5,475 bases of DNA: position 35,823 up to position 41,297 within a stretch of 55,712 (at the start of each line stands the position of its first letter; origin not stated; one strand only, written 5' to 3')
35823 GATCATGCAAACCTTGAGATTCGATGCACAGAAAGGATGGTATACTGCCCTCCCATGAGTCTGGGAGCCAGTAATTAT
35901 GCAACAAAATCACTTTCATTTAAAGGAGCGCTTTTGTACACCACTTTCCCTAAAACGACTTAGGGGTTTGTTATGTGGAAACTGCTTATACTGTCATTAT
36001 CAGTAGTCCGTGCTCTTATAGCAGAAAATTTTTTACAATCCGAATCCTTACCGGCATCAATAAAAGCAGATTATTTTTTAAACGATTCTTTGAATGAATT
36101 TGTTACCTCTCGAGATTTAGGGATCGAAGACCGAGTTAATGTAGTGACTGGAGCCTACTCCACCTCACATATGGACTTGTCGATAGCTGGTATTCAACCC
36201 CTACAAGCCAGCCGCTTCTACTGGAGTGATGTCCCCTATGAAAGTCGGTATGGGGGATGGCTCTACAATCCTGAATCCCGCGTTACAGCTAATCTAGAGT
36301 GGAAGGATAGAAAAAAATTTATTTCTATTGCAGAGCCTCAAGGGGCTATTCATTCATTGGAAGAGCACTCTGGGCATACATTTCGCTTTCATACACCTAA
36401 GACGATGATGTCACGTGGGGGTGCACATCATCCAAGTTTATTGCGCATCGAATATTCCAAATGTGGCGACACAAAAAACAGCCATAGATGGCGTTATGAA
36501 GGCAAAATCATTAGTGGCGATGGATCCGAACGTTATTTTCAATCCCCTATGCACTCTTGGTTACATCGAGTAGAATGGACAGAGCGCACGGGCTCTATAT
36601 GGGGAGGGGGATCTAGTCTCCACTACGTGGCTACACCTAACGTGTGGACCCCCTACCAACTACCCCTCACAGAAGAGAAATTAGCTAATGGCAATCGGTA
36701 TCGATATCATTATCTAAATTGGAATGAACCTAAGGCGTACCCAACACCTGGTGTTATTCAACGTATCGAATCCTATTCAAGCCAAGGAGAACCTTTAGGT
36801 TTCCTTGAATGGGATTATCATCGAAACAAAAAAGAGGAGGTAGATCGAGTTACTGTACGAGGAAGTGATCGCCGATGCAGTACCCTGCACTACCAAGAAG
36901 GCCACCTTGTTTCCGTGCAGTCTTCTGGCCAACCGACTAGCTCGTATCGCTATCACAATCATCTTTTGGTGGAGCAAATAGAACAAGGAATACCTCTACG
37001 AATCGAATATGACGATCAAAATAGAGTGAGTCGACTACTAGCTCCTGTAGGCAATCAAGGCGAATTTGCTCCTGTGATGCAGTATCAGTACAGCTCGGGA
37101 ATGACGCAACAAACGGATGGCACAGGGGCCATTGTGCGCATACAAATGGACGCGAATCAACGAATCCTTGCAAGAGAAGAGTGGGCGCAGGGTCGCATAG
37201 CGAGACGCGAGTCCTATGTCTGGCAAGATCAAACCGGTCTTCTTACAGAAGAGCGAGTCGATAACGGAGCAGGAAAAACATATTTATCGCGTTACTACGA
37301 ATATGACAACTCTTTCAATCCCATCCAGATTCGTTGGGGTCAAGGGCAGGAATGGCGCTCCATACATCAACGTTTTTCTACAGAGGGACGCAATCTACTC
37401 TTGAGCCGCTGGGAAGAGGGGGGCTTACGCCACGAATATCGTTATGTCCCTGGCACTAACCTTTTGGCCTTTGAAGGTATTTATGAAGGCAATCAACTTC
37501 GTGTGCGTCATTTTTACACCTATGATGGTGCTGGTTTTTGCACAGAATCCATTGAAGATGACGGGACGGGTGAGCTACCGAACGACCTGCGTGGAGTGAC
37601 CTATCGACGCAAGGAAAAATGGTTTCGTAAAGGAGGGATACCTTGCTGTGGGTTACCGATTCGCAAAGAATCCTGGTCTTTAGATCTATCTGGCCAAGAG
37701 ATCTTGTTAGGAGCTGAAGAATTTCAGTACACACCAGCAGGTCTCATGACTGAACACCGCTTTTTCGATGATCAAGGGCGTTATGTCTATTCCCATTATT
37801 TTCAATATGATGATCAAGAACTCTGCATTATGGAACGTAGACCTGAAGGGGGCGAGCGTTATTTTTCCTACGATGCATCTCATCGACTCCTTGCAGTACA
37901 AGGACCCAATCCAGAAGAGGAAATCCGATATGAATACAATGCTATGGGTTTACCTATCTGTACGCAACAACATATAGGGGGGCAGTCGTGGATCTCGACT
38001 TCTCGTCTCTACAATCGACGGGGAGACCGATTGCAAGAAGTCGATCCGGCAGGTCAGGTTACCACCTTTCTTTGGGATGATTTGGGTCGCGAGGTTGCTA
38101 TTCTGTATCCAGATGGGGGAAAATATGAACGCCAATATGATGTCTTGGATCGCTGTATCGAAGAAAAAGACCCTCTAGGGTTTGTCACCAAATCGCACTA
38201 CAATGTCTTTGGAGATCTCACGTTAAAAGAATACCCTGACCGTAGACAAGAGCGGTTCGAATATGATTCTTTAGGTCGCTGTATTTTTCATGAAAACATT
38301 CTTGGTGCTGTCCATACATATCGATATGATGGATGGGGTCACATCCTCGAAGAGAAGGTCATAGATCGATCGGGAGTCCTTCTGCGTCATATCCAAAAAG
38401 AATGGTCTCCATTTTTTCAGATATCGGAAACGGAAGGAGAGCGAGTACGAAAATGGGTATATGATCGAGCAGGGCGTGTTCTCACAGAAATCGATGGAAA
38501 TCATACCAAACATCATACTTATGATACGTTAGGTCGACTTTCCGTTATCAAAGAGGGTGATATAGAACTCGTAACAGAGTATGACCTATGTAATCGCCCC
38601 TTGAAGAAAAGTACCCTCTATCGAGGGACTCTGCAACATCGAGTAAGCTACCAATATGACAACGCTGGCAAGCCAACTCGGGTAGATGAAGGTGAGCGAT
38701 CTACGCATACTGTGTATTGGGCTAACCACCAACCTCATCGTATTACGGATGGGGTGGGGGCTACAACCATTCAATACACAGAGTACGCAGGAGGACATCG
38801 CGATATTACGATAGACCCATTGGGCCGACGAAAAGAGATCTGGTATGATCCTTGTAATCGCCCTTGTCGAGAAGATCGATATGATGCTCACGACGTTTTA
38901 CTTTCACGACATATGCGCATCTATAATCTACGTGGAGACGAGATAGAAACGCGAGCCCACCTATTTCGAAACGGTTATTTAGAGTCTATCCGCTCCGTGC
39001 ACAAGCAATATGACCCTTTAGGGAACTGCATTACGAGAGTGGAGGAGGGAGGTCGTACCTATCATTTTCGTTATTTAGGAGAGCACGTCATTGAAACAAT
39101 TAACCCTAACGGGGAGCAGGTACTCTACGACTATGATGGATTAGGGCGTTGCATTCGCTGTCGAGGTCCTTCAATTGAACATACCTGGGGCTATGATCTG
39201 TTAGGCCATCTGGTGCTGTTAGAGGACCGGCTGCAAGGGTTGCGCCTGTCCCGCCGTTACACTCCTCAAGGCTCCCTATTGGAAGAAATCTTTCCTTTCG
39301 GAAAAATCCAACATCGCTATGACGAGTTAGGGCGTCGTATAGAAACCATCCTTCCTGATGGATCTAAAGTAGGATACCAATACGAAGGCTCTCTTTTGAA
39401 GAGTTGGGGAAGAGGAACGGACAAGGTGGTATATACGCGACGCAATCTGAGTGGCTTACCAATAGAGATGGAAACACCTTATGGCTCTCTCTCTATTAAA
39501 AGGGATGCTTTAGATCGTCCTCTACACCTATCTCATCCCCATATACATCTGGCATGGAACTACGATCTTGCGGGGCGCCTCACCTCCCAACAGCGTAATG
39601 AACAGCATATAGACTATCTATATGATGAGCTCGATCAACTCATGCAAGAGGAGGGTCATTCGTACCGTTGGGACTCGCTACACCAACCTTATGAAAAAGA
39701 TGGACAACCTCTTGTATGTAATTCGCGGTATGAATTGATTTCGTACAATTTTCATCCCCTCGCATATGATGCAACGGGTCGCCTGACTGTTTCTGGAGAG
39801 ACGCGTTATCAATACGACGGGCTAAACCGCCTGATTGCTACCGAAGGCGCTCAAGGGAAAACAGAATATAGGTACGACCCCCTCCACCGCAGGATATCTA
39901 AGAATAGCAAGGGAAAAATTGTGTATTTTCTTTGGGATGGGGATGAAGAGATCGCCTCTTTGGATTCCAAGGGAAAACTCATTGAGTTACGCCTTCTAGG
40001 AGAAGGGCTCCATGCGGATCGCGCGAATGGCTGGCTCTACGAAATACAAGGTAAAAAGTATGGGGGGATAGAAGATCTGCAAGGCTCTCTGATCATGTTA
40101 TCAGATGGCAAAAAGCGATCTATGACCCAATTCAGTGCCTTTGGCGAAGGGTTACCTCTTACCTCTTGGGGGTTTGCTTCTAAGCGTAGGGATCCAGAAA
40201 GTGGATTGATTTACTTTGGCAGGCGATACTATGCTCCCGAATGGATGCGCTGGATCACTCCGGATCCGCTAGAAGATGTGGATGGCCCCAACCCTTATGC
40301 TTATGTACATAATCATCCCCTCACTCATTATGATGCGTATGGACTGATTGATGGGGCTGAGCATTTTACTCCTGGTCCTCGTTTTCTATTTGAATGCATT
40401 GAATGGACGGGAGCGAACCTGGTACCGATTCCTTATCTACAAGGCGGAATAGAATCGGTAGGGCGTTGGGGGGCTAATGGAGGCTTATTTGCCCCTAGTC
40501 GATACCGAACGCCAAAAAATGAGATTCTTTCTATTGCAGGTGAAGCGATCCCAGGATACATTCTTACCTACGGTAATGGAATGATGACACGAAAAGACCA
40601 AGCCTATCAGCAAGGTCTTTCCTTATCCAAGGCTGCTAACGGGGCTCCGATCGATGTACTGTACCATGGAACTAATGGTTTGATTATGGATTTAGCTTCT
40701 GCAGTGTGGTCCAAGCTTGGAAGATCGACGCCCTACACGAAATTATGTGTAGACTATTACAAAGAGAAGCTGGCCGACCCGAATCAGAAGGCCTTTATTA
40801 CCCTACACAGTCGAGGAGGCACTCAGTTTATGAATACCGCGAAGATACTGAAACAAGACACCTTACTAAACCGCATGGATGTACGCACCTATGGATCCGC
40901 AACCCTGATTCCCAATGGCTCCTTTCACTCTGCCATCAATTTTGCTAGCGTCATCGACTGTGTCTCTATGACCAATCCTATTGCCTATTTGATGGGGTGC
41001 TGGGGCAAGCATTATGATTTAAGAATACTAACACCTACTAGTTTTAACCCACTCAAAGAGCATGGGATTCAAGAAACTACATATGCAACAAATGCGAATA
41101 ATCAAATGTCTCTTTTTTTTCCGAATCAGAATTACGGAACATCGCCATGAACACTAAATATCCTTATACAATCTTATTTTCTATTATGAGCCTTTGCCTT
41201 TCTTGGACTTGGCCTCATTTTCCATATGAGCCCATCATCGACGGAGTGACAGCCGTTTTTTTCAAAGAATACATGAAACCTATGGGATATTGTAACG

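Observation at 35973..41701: Signal-peptide RHS/YD-repeat cage toxin with overlapping downstream ORF in a chlamydial, T6SS-less context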

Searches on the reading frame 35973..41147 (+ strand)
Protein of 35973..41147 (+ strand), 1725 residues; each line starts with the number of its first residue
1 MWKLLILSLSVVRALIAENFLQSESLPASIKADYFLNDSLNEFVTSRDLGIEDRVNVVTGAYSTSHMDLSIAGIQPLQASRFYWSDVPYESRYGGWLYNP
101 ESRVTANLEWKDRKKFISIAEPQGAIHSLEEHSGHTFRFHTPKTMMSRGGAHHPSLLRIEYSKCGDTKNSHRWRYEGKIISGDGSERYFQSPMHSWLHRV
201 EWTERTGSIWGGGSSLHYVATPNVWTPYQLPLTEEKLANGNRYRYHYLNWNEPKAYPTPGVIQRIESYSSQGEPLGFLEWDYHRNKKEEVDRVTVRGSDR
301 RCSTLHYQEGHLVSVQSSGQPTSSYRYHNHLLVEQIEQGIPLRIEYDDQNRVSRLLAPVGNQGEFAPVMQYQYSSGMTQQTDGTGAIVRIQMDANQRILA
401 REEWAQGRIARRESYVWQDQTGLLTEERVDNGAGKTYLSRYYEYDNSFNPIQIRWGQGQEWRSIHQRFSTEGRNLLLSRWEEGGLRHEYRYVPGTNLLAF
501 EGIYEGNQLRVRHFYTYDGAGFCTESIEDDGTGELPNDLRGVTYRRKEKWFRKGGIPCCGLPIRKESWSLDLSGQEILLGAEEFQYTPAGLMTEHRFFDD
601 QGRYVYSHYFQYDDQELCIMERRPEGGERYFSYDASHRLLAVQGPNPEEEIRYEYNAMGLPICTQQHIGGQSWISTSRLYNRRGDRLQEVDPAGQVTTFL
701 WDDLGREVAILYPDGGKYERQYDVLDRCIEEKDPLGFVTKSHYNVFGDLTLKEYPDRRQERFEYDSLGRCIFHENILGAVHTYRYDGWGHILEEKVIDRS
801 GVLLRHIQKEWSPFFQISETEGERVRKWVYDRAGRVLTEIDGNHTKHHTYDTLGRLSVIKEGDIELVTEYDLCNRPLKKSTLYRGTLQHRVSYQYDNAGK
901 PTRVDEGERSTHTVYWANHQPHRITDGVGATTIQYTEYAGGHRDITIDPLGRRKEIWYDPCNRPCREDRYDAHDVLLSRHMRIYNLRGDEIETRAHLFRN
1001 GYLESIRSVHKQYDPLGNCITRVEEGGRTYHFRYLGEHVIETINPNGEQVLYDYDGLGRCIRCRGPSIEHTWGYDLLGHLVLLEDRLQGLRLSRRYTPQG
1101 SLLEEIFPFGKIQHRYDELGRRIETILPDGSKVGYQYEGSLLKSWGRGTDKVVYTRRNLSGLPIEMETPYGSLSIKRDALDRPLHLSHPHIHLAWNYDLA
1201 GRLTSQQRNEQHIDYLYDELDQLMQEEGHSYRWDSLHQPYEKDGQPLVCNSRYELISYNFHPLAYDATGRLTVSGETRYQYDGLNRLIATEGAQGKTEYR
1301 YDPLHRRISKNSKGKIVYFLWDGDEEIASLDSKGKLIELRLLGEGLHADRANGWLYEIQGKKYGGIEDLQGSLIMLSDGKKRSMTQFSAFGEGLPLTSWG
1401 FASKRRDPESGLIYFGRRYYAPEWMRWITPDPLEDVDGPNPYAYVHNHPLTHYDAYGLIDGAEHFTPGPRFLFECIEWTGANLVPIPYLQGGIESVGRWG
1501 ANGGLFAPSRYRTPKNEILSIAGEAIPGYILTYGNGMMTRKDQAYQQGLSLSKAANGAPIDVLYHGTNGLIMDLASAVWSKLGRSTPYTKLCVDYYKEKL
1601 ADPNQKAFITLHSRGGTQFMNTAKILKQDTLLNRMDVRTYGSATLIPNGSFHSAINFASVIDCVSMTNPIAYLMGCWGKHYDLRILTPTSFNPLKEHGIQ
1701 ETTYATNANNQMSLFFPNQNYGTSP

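Call 3: search_protein_families(library=pfam, proteins=[window:35973-41147:+], max_evalue=0.01)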
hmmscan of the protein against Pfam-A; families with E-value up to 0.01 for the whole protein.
window:35973-41147:+ (1725 aa): 2 families
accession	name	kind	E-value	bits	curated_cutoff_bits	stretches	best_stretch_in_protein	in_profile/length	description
PF05593.20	RHS_repeat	-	1.1e-45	153.6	22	4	680-716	1-37/38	RHS Repeat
PF20148.4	DUF6531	-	1.5e-06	28.9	24.1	1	53-104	2-54/74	Domain of unknown function (DUF6531)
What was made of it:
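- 35973..41150 (+): RHS toxin gene, 1725 aa plus stop codon. Pfam RHS_repeat and DUF6531 (call 3).
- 36129..36284 (+): Plug domain (DUF6531), aa 53-104, containing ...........DLSIAG. Pfam PF20148, 28.9 bits against a cut-off of 24.1 (call 3).
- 36285..40160 (+): YD/RHS repeat shell, aa about 105-1396. RHS_repeat E=1.1e-45 (call 3).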

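Call 4: search_protein_families(library=ncbifam, proteins=[window:35973-41147:+], max_evalue=0.01)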
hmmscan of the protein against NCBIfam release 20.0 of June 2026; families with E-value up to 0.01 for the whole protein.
window:35973-41147:+ (1725 aa): 3 families
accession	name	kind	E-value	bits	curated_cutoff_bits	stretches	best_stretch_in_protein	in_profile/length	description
TIGR01643.1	YD_repeat_2x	repeat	3.2e-32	109.7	15.8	1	1281-1312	1-33/42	YD repeat-containing protein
NF041261.1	RHS_core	equivalog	1.2e-30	106.2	2000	4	609-792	473-652/1261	RHS element core protein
TIGR03696.1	Rhs_assc_core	domain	1.7e-19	70.1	32.5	1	1397-1458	15-76/76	RHS repeat-associated core domain-containing protein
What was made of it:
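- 35973..41150 (+): NCBIfam YD_repeat_2x and Rhs_assc_core (call 4).
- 40161..40346 (+): Rhs-associated core (aspartyl autoprotease), aa 1397-1458. Candidate catalytic residues D1431 and D1454. Predicted cleavage after L1458 (YDAYGL|IDG). TIGR03696, 70.1 bits (call 4).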

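Call 12: find_related_loci(query=window:35973-41147:+, collection=genome_contigs, flank=10000)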
Query window:35973-41147:+ (1725 aa) in genome_contigs; peptide patterns used: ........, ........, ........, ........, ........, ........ (x = any residue, [..] = any of these).
15 stretches matched a pattern, but none encodes a relative of the query by tblastn (E <= 1e-3).
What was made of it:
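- Tried and rejected: A scan of 185,579 species-representative genomes with the RHS protein found nothing (call 12).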

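Call 13: search_solved_structures(query=window:35973-41147:+, max_evalue=0.001)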
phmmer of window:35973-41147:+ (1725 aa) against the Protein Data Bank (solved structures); distinct sequences matched with E-value up to 0.001: 17.
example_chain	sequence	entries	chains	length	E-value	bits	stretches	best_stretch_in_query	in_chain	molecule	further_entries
8h8a_A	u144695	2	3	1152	8e-29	102.6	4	1278-1452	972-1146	Putative Rhs-family protein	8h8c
8h8b_A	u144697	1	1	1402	3.6e-28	100.4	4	1278-1447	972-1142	Putative Rhs-family protein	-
8cp6_B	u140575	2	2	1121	4e-26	93.7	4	1401-1458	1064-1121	Toxin protein Tse5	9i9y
7q97_A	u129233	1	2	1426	1.6e-23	85.1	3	676-857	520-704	Rhs family protein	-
8uy4_A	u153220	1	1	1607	1e-17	65.8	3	676-798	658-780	Tse15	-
8uxt_A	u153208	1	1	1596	3.6e-17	64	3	676-798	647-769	Tse15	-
8qjb_A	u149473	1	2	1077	5.2e-17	63.4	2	620-855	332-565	T6SS-associated Rhs core domain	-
8qjd_A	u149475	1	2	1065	5.4e-17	63.4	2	619-856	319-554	Salmonella bongori Rhs core domain (residues 360-1420)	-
8qjc_A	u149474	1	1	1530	1.1e-16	62.4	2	621-856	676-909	T6SS-associated Rhs core and toxin domain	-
9pt5_A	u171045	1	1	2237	1.1e-16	62.3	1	1264-1459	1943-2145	Teneurin-like protein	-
9ifo_A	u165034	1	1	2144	8.8e-16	59.4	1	1264-1458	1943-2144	Teneurin-Like Protein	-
8qja_A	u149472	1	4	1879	1.2e-15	58.9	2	636-874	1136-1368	Putative type VI secretion system YD repeat-containing Rhs element Vgr protein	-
7pq5_L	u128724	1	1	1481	1.9e-11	45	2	610-807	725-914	Tre23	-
6l7i_G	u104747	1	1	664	1.1e-06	29.1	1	1401-1458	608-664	TccC2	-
4igl_B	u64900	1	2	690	3.5e-06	27.5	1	1401-1456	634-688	YenC2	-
9c4k_Q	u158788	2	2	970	4.3e-06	27.2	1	1401-1458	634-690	Toxin subunit YenC2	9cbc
5kis_B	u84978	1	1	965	6.5e-06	26.7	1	1400-1469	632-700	RHS2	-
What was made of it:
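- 35973..41150 (+): PDB sequence matches to Rhs, Tc and teneurin-like cocoons (call 13).
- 36285..40160 (+): Sequence matches to solved Rhs cores over aa 604-874 and 1264-1459 (call 13).
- On RHS/YD-repeat cocoon proteins: Only sequence matches to solved cocoons are available (call 13).
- Closest known: T6SS Rhs effectors. Different: The plug-to-core region is about 1400 aa. That is longer than the 1065-1152-aa solved Rhs core chains listed in call 13.
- Checked: Solved Rhs, Tc and teneurin-like cocoons match by sequence, E=8e-29 to 6.5e-06 (call 13).
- RHS identity: calls 3, 4, 13. The best sequence matches among solved structures are T6SS Rhs effectors: 8h8a, Tse5 8cp6 and 7q97 (call 13).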

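Call 19: list_cluster_members(proteins=[window:35973-41147:+, window:41147-41698:+, window:33226-34941:-, window:31919-33226:-, window:11809-13929:+, window:44909-48001:-, window:42447-43499:+, window:41986-42444:+, window:35140-35571:-, window:21153-23498:+])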
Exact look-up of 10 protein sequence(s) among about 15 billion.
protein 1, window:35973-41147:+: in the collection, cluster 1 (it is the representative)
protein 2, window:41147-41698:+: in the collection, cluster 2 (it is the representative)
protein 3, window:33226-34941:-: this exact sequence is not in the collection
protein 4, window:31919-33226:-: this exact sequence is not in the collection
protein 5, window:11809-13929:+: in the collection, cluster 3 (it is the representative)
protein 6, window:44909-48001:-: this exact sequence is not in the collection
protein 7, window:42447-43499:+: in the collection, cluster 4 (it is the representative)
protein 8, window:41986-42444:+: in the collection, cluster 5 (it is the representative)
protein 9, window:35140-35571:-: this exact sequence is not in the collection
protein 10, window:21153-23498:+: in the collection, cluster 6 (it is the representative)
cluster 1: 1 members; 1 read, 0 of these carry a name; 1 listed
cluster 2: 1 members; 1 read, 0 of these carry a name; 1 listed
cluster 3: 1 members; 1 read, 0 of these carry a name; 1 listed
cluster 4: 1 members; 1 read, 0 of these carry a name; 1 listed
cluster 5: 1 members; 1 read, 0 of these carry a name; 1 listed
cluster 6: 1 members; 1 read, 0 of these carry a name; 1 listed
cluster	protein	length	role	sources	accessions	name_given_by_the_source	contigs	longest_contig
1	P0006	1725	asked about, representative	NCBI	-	-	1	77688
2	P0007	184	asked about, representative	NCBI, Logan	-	-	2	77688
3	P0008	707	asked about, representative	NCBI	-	-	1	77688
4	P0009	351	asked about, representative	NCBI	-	-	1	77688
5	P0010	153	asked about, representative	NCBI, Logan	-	-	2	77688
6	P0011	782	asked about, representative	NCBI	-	-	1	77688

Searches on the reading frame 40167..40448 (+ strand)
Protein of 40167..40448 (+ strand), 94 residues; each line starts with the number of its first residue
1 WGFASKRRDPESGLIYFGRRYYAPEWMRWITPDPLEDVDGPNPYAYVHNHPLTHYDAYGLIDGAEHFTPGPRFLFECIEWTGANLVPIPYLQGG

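Call 77: search_solved_structures(query=window:40167-40448:+, max_evalue=0.01, show_alignments=5)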
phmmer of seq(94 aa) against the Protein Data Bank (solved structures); distinct sequences matched with E-value up to 0.01: 17.
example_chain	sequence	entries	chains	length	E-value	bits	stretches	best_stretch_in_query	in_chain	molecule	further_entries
6suq_A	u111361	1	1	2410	3.9e-09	40.3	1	4-72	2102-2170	TcdB2,TccC3,Genome polyprotein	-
6suf_F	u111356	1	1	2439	1.8e-08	38.2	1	4-61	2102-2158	TcdB2,TccC3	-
6h6e_F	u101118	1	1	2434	1.8e-08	38.2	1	4-61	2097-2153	TcdB2,TccC3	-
6sup_A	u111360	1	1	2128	3.6e-08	37.2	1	4-60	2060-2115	TcdB2,TccC3,Cell division control protein 42 homolog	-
8cp6_B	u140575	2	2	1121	3.8e-08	37.1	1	4-60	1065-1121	Toxin protein Tse5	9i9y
9c4k_Q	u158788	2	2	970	6.5e-08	36.4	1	4-60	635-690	Toxin subunit YenC2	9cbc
6l7i_G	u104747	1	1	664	6.7e-08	36.4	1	4-60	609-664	TccC2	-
6h6g_A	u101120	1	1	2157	1.1e-07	35.7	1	4-60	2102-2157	TcdB2,TccC3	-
4o9x_A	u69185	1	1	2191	1.1e-07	35.7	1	4-60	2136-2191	TcdB2, TccC3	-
4igl_B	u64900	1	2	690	1.3e-07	35.5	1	4-58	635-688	YenC2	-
9pt5_A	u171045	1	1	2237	1.4e-07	35.3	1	2-61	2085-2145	Teneurin-like protein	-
6sue_F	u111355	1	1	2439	2.2e-07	34.7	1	4-61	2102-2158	TcdB2,TccC3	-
6h6f_F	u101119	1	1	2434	2.2e-07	34.7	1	4-61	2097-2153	TcdB2,TccC3,TccC3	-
5kis_B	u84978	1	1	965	4e-07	33.9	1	4-70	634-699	RHS2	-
9ifo_A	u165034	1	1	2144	1.1e-06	32.5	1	2-60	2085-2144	Teneurin-Like Protein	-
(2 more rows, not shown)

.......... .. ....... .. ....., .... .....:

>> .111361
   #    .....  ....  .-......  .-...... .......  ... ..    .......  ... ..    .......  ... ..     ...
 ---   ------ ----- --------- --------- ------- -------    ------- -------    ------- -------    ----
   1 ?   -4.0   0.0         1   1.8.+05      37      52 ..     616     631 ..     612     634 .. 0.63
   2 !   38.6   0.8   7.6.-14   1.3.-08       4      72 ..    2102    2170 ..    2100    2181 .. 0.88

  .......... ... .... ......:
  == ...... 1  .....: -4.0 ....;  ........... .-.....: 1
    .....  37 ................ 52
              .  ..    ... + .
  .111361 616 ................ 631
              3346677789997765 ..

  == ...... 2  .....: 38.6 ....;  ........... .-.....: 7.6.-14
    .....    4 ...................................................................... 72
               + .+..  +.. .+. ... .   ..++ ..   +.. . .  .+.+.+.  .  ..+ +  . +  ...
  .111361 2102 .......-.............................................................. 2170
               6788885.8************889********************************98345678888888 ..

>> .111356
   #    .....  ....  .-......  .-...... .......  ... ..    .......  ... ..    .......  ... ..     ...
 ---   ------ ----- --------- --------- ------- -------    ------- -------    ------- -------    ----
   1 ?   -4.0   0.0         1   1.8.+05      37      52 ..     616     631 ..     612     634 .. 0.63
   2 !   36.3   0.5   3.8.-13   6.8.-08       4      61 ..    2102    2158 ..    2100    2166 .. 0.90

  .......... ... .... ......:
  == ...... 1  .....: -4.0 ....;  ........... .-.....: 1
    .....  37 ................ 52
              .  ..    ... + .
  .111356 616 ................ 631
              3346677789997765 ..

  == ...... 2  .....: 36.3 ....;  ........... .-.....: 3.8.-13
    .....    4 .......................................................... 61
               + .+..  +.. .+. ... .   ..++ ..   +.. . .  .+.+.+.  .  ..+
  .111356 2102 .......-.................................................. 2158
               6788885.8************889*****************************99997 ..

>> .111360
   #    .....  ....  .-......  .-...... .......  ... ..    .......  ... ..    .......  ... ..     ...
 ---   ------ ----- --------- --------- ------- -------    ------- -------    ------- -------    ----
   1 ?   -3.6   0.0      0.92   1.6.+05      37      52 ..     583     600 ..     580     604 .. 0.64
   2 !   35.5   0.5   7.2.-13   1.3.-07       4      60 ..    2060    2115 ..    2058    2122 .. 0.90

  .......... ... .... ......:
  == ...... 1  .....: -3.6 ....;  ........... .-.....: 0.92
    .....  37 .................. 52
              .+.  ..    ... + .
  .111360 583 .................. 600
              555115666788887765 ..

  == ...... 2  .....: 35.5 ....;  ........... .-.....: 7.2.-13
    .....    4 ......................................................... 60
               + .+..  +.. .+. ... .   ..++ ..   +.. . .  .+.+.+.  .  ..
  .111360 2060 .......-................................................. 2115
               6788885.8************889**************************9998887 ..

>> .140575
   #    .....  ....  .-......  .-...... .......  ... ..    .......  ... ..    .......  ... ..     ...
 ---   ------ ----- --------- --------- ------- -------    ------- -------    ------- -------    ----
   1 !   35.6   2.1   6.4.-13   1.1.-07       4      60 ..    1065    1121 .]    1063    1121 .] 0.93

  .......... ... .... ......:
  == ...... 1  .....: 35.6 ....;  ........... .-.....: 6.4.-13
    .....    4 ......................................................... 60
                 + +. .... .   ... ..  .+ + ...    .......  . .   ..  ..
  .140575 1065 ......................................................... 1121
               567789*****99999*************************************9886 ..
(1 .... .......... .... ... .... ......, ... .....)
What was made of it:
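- Closest known: T6SS Rhs effectors. Same: DUF6531-type plug, YD shell, Rhs-associated aspartyl-protease core, encapsulated C-terminal toxin and an adjacent immunity gene (calls 3, 4, 13, 77).
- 40161..40346 (+): L1458 falls on the last residue of the solved chains 8cp6_B, 6l7i_G, 4o9x_A and 6h6g_A (call 77).
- On RHS/YD-repeat cocoon proteins: L1458 aligns with the chain ends of the cleaved solved proteins (call 77).
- Closest known: Tc toxin TcB-TcC cocoons. Same: The core-closing block and cleavage site align residue for residue: ................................| (call 77).
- Cleavage-site alignment to Tse5, TccC and YenC2 chain ends: call 77. An intact autoprotease site that would free the cargo inside a cage is the hallmark of toxin delivery (call 77).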
